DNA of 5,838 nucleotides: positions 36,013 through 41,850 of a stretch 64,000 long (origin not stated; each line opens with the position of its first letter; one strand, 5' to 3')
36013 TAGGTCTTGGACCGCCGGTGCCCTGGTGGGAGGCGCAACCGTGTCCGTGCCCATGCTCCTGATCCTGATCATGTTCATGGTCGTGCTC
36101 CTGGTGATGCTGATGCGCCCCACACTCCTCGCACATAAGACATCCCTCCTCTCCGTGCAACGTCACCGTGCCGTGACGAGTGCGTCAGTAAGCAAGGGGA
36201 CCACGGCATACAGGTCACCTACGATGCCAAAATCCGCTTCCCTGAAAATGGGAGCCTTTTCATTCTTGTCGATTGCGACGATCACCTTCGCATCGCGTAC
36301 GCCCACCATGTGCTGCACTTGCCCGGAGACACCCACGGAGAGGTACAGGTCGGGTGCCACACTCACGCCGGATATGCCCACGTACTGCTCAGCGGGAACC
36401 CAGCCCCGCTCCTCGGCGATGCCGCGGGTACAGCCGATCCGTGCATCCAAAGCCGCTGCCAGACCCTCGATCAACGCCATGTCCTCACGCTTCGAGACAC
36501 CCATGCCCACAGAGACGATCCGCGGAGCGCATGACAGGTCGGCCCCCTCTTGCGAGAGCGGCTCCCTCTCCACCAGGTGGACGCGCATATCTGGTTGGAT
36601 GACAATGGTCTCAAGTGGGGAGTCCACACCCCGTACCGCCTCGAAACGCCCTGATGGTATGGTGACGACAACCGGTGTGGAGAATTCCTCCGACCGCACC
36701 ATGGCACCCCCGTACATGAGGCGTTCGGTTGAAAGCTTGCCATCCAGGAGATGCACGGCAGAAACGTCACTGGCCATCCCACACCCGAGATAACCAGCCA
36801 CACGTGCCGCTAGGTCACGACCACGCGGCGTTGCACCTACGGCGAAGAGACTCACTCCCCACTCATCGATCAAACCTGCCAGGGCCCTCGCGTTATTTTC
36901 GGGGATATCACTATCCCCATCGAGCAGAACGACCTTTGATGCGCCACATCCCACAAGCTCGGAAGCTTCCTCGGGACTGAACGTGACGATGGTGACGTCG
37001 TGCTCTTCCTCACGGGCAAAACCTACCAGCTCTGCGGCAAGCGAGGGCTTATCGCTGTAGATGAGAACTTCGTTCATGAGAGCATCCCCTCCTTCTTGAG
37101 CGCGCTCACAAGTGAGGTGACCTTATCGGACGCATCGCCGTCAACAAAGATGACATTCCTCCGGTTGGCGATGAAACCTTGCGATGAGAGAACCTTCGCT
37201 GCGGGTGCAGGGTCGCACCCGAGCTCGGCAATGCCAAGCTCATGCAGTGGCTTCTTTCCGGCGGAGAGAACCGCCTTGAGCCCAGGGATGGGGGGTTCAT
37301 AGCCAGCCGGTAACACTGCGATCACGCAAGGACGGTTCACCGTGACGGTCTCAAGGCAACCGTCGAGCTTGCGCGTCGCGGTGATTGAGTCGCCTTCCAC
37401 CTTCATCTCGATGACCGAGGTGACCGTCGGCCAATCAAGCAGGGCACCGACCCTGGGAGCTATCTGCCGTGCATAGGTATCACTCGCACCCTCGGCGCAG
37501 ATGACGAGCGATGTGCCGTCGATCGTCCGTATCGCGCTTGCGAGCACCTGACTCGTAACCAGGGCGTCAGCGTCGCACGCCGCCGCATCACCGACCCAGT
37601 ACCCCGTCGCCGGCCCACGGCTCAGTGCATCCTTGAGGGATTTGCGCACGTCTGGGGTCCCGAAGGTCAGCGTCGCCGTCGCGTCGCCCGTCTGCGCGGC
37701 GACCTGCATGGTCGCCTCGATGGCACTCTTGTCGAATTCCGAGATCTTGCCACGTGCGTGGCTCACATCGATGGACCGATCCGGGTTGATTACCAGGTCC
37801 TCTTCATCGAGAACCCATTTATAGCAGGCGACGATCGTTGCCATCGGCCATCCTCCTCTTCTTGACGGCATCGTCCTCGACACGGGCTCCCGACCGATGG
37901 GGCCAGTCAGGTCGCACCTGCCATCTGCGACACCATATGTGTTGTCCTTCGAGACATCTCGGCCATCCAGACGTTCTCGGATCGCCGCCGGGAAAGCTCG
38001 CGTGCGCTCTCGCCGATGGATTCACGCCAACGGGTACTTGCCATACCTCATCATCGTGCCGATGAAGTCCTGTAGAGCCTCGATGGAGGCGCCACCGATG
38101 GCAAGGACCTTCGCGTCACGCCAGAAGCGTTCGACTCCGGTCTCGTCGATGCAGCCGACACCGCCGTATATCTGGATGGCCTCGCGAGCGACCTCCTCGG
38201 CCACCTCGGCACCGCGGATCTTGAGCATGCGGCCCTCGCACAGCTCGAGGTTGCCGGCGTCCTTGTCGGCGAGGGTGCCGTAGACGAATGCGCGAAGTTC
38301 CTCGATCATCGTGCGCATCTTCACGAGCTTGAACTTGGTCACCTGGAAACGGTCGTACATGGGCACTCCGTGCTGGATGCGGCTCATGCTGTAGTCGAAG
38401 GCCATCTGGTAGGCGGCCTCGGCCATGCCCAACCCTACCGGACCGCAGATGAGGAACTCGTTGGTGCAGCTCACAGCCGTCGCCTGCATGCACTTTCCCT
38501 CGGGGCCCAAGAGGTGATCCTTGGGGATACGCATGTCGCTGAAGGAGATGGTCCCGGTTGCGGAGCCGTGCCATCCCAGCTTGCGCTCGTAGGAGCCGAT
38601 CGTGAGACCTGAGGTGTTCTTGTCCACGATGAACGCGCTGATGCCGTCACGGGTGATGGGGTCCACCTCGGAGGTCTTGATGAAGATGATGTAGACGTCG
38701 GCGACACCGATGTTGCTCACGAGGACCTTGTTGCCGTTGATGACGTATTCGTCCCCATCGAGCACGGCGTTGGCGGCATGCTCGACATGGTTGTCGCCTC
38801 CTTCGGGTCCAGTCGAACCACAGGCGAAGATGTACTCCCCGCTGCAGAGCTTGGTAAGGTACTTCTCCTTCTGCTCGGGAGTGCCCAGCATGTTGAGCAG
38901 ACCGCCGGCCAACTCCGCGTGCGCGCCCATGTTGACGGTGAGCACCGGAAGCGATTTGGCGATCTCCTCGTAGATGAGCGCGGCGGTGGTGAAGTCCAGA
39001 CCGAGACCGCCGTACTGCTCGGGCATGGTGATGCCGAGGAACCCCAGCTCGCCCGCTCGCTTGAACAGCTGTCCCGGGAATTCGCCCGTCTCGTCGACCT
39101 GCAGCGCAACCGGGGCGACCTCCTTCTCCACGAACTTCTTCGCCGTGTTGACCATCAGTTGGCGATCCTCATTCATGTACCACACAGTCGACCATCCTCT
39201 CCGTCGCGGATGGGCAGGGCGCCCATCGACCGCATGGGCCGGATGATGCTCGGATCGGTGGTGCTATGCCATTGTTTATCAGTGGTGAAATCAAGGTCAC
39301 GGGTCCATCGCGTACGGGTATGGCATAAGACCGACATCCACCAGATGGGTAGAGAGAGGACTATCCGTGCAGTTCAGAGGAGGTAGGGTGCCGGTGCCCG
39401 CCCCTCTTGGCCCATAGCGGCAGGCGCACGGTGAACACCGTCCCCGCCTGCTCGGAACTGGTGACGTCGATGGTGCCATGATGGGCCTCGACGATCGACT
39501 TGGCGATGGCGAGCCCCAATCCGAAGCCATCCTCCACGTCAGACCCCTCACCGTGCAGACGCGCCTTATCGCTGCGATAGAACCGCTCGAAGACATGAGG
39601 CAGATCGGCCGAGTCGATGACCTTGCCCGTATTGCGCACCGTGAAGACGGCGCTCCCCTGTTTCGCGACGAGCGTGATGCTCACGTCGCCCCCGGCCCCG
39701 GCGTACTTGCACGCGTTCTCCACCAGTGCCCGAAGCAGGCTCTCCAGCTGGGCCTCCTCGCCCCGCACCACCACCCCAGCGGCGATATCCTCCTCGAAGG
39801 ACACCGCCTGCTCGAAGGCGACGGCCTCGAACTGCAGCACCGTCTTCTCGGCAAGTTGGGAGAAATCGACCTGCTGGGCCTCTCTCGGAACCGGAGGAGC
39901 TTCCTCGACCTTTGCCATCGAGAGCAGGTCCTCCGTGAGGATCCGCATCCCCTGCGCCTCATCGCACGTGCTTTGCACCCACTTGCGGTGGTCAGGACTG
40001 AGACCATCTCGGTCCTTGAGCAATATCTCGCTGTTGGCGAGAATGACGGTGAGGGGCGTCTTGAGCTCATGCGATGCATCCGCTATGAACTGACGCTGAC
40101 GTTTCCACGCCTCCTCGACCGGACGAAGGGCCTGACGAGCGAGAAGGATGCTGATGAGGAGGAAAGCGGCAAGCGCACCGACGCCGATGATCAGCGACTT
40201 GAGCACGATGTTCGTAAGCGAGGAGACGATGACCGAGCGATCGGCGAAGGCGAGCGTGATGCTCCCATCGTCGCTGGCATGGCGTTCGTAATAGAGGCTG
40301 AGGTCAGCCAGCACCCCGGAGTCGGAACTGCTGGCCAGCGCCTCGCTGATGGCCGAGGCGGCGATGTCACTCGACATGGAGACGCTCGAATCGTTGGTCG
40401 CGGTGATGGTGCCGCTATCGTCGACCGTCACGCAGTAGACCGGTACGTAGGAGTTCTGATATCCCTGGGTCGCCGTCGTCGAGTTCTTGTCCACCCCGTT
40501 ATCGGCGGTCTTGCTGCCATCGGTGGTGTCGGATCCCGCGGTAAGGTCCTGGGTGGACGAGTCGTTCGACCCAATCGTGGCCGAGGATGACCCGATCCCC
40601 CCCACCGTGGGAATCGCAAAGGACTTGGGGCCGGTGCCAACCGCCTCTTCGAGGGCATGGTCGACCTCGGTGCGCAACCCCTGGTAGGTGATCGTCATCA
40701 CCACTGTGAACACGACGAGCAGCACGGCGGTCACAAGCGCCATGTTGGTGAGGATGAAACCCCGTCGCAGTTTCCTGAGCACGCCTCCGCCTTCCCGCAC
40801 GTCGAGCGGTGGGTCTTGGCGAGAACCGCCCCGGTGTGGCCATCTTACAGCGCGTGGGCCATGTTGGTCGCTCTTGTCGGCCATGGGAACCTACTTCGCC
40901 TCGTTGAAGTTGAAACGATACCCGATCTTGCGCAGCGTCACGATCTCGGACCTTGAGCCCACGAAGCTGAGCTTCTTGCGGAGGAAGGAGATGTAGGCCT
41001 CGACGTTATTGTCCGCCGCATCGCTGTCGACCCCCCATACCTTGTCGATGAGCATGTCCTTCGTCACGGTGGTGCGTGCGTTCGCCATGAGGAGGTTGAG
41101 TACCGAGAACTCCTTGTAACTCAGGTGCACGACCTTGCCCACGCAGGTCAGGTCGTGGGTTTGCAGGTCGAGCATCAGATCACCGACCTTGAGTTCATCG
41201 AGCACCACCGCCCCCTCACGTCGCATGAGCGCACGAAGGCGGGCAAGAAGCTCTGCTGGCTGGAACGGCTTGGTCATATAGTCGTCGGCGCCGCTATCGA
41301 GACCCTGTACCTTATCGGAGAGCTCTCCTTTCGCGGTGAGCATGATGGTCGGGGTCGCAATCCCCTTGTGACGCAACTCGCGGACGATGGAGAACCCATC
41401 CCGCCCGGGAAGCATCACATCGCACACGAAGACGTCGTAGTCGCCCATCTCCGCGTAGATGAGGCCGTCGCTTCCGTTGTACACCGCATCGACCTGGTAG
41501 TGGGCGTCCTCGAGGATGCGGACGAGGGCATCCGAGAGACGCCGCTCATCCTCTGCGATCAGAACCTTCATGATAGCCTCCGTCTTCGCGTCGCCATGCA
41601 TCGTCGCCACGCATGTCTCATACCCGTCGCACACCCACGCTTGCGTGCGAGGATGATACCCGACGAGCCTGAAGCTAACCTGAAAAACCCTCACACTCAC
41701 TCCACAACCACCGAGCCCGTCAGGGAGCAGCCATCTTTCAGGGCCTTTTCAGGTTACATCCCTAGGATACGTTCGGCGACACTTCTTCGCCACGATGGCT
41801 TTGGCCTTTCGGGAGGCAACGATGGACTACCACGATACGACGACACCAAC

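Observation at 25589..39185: A canonical fixABCX unit split by about 8 kb of inserted genes within one 15-gene operon; no CoA-activating enzyme in cis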

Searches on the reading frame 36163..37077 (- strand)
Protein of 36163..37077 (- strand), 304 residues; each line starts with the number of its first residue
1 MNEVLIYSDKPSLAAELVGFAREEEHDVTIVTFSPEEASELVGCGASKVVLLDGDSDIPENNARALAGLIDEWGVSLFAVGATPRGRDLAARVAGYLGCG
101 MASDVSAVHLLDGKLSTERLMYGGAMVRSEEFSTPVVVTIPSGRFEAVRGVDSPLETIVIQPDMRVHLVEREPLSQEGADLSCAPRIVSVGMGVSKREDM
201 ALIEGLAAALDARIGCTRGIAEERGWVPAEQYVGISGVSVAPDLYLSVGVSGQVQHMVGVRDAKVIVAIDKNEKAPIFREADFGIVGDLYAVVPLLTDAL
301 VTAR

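Call 6: search_protein_families(library=pfam, proteins=[window:36163-37077:-], max_evalue=0.01)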
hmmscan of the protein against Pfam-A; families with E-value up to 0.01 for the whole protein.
window:36163-37077:- (304 aa): 2 families
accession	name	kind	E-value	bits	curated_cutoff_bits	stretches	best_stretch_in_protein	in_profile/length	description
PF00766.25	ETF_alpha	-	6.6e-28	97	27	1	180-261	1-81/81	Electron transfer flavoprotein FAD-binding domain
PF01012.27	ETF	-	2e-19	70.5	26.7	1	16-149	19-163/181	Electron transfer flavoprotein domain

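Call 36: list_cluster_members(proteins=[P0001, window:36163-37077:-, window:25589-26437:-, window:30112-30846:-])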
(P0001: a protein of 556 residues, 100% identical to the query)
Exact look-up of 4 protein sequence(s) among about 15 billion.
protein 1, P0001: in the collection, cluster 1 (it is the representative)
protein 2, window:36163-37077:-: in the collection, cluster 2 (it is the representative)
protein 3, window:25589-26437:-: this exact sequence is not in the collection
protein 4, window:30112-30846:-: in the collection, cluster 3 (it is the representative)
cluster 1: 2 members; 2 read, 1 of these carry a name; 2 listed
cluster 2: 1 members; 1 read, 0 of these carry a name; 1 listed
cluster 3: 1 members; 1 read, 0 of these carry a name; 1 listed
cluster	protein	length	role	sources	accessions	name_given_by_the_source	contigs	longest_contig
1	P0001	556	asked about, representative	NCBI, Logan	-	-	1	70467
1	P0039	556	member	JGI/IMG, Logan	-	benzoyl-CoA reductase/2-hydroxyglutaryl-CoA dehydratase subunit BcrC/BadD/HgdB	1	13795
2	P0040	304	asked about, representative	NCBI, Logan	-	-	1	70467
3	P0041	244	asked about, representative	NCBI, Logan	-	-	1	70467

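Call 65: search_protein_families(library=ncbifam, proteins=[window:36163-37077:-], max_evalue=0.00001)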
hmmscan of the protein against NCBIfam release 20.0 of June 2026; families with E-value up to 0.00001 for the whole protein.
window:36163-37077:- (304 aa): 5 families
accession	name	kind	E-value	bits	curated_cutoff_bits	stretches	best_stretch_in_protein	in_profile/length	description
NF008884.0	PRK11916.1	equivalog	5.6e-66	223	528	1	1-300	4-310/312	electron transfer flavoprotein subunit alpha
NF002889.0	PRK03363.1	equivalog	1.3e-54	185.6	549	1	3-300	6-311/313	electron transfer flavoprotein subunit alpha/FixB family protein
NF042970.1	AcrlCoAredClosAcrA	equivalog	3.3e-39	135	600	1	160-300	215-357/360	acryloyl-CoA reductase electron transfer subunit beta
NF038209.1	mft_etfA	equivalog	8.5e-35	120.5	240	1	36-297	35-299/303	mycofactocin-associated electron transfer flavoprotein alpha subunit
NF051845.1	EtFlavAlphaProt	equivalog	2.1e-16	59.9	600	1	15-297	116-396/406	electron transfer flavoprotein subunit alpha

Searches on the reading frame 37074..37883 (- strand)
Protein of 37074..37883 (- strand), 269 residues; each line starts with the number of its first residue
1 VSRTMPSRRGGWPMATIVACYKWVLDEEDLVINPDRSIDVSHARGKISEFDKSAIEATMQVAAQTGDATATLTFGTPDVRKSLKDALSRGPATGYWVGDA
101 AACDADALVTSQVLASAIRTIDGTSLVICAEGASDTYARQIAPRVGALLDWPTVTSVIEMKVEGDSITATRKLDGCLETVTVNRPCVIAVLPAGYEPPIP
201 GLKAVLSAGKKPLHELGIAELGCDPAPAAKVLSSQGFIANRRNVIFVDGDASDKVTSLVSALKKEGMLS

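Call 6: search_protein_families(library=pfam, proteins=[window:37074-37883:-], max_evalue=0.01)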
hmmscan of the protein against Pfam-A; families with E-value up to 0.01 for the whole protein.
window:37074-37883:- (269 aa): 1 family
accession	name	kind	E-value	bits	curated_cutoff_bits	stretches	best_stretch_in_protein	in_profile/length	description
PF01012.27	ETF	-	5.1e-32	111.6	26.7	1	42-217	7-177/181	Electron transfer flavoprotein domain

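Call 65: search_protein_families(library=ncbifam, proteins=[window:37074-37844:-], max_evalue=0.00001)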
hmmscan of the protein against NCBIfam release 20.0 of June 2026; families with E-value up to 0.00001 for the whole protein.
window:37074-37844:- (256 aa): 5 families
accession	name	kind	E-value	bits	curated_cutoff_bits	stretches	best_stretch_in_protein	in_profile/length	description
NF008998.0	PRK12342.1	equivalog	2.9e-51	174.3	338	1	3-252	2-252/254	electron transfer flavoprotein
NF002888.0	PRK03359.1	subfamily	2.6e-43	148.2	219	1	4-251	3-254/256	putative electron transfer flavoprotein FixA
NF040731.1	flavo_sub_EftB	exception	5.1e-25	88.3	445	1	4-253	2-258/260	electron transfer flavoprotein subunit beta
NF042971.1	AcrlCoAredClosAcrB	equivalog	3.6e-20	72.1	475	1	4-223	3-225/266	acryloyl-CoA reductase electron transfer subunit gamma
TIGR04503.1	mft_etfB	hypoth_equivalog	2.4e-14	53.4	200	1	27-251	23-261/290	mycofactocin-associated electron transfer flavoprotein beta subunit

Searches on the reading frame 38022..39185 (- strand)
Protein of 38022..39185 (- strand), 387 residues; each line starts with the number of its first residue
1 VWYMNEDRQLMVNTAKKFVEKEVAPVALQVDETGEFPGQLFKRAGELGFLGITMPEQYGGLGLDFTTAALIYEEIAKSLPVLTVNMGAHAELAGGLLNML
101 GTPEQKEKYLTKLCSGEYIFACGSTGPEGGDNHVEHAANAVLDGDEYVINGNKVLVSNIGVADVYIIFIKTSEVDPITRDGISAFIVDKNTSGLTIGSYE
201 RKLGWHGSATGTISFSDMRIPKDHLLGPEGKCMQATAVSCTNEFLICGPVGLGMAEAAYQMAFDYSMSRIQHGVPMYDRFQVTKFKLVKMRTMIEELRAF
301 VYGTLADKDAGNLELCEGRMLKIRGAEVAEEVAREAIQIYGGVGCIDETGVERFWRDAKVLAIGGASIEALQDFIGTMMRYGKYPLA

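Call 6: search_protein_families(library=pfam, proteins=[window:38022-39185:-], max_evalue=0.01)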
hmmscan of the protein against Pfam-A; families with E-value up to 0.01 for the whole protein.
window:38022-39185:- (387 aa): 4 families
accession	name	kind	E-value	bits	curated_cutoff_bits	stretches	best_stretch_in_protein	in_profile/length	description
PF02771.21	Acyl-CoA_dh_N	-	8.6e-35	120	22.9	1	6-117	2-113/113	Acyl-CoA dehydrogenase, N-terminal domain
PF00441.29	Acyl-CoA_dh_1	-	1e-24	87.8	22.4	1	250-374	21-144/150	Acyl-CoA dehydrogenase, C-terminal domain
PF08028.16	Acyl-CoA_dh_2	-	5.2e-16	59.6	22.7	1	246-362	2-127/134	Acyl-CoA dehydrogenase, C-terminal domain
PF02770.24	Acyl-CoA_dh_M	-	9.3e-16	58.2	33.3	1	122-218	2-97/97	Acyl-CoA dehydrogenase, middle domain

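Call 33: search_protein_families(library=ncbifam, proteins=[window:38022-39185:-], max_evalue=0.001)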
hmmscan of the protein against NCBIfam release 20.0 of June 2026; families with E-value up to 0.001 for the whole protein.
window:38022-39185:- (387 aa): 21 families
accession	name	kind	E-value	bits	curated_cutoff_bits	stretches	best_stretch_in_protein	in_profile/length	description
NF042972.1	AcrlCoAredClosAcrC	equivalog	6.3e-73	245.6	640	1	4-363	5-360/378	acryloyl-CoA reductase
NF058590.1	AcCoDHFadEBacil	equivalog_domain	9.7e-65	219.2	600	1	4-361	21-392/586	acyl-CoA dehydrogenase FadE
NF045552.1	GlutCoADH_Des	equivalog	1.9e-58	198.5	470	1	4-366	5-366/387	glutaryl-CoA dehydrogenase Acd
NF043006.1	CyhCrbnylCoADH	equivalog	3.5e-55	187.5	650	1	3-363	3-359/380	cyclohexane-1-carbonyl-CoA dehydrogenase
NF042439.1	SulpropCoADesulf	equivalog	1.1e-53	182.3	600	1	14-377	3-368/379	3-sulfinopropanoyl-CoA desulfinase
NF045652.1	ProlPCPDhRedW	equivalog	9.1e-53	179.4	650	1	7-358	3-352/376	L-prolyl-[peptidyl-carrier protein] dehydrogenase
TIGR03207.1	cyc_hxne_CoA_dh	equivalog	1.7e-49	168.6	575.35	1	4-375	1-367/372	cyclohexanecarboxyl-CoA dehydrogenase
NF008997.0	PRK12341.1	equivalog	9.4e-48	163.2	537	1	4-367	5-364/382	acyl-CoA dehydrogenase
NF053553.1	prodigi_MBC_PigA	equivalog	1.8e-47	162.3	500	1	4-358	5-358/381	prodigiosin MBC biosynthesis dehydrogenase PigA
NF002885.1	PRK03354.1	equivalog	2e-40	139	540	1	4-369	5-363/378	crotonobetainyl-CoA dehydrogenase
NF052270.1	Staph_DH_FadE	equivalog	3.2e-24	85.4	600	1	13-360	30-374/400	acyl-CoA dehydrogenase FadE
NF049984.1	Rv1679_FadE16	equivalog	5e-23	81.9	600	1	25-377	14-363/371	Rv1679 family acyl-CoA dehydrogenase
TIGR04022.1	sulfur_SfnB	equivalog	2.7e-22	79.2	430.9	1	11-265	10-253/391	SfnB family sulfur acquisition oxidoreductase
NF037942.1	ac_ACP_DH_MbtN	equivalog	4e-22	78.5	700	1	82-380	74-366/376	mycobactin biosynthesis acyl-ACP dehydrogenase MbtN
TIGR03203.1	pimD_small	equivalog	5.5e-22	78.4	652.7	1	32-356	34-353/378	pimeloyl-CoA dehydrogenase small subunit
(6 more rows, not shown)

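Call 56: search_solved_structures(query=window:38022-39155:-, max_evalue=1e-40)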
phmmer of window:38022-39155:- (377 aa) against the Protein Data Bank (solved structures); distinct sequences matched with E-value up to 1e-40: 50.
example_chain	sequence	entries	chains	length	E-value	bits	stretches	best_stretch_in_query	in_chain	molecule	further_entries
5ol2_C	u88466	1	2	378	1.2e-65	225.3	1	7-358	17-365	Acyl-CoA dehydrogenase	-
5lnx_A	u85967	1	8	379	1.6e-64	221.6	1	5-356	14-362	Acyl-CoA dehydrogenase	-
9w60_A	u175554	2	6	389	3.5e-62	213.9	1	6-359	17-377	Butyryl CoA dehydrogenase apo protein | Butyryl CoA Dehydrogenase with FAD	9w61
4l1f_A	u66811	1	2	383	2.7e-60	207.7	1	4-354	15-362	Acyl-CoA dehydrogenase domain protein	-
4o5m_A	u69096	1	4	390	5.5e-60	206.7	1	3-366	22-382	Isovaleryl-CoA dehydrogenase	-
4u83_A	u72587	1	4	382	2.4e-58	201.3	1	4-354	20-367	Acyl-CoA dehydrogenase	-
7y0a_A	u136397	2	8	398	4.2e-58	200.5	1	2-358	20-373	Short-chain specific acyl-CoA dehydrogenase, mitochondrial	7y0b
8sgs_A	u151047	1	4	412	5e-58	200.3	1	2-358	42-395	Short-chain specific acyl-CoA dehydrogenase, mitochondrial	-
2vig_A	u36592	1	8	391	2.5e-57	198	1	2-358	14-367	SHORT-CHAIN SPECIFIC ACYL-COA DEHYDROGENASE,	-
1ivh_A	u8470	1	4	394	1e-56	196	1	4-366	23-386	ISOVALERYL-COA DEHYDROGENASE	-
8sgr_A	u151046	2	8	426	1.3e-56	195.6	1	4-366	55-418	Isovaleryl-CoA dehydrogenase, mitochondrial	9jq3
9jq4_A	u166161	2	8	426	3.8e-56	194.1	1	4-366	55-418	Isovaleryl-CoA dehydrogenase, mitochondrial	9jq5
4kto_A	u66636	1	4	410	2.6e-55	191.3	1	5-366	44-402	isovaleryl-CoA dehydrogenase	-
1jqi_A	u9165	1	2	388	8.6e-54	186.3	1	3-358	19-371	short chain acyl-CoA dehydrogenase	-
1buc_A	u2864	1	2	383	3.8e-53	184.2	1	4-355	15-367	BUTYRYL-COA DEHYDROGENASE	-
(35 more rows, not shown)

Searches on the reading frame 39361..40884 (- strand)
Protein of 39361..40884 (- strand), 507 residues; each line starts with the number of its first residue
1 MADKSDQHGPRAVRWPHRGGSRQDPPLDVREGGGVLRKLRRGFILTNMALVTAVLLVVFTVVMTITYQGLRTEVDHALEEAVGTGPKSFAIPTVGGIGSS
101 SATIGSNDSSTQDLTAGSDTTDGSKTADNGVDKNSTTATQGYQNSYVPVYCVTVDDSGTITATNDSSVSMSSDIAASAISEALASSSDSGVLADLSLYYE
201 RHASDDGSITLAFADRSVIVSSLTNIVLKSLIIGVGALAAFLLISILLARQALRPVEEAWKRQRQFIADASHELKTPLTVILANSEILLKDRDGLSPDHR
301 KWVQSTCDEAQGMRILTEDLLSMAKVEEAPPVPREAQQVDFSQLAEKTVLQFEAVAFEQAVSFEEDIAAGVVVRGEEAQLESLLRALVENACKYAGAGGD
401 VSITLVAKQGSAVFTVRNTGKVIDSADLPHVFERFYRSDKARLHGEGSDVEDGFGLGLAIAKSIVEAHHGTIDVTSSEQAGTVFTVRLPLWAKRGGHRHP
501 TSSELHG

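Call 6: search_protein_families(library=pfam, proteins=[window:39361-40884:-], max_evalue=0.01)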
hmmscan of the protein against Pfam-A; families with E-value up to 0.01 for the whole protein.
window:39361-40884:- (507 aa): 2 families
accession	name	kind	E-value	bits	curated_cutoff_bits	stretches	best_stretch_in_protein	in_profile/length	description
PF02518.31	HATPase_c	-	1.9e-25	89.9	26.4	1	376-490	2-109/111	Histidine kinase-, DNA gyrase B-, and HSP90-like ATPase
PF00512.31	HisKA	-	8.6e-16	58.2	26.9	1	263-328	2-65/66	His Kinase A (phospho-acceptor) domain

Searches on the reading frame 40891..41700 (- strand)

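Call 6: search_protein_families(library=pfam, proteins=[window:40891-41700:-], max_evalue=0.01)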
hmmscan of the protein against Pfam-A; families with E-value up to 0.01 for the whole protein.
window:40891-41700:- (269 aa): 3 families
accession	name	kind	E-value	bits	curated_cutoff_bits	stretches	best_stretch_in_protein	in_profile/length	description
PF00072.30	Response_reg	-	4.2e-28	98.2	30.2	1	46-155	1-110/111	Response regulator receiver domain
PF00486.34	Trans_reg_C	-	7.8e-21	74.4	26.2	1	188-263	1-77/77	Transcriptional regulatory protein, C terminal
PF21695.3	GlnR_1st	-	0.0063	16.9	27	0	83-158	37-110/111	Transcription regulator GlnR, N-terminal domain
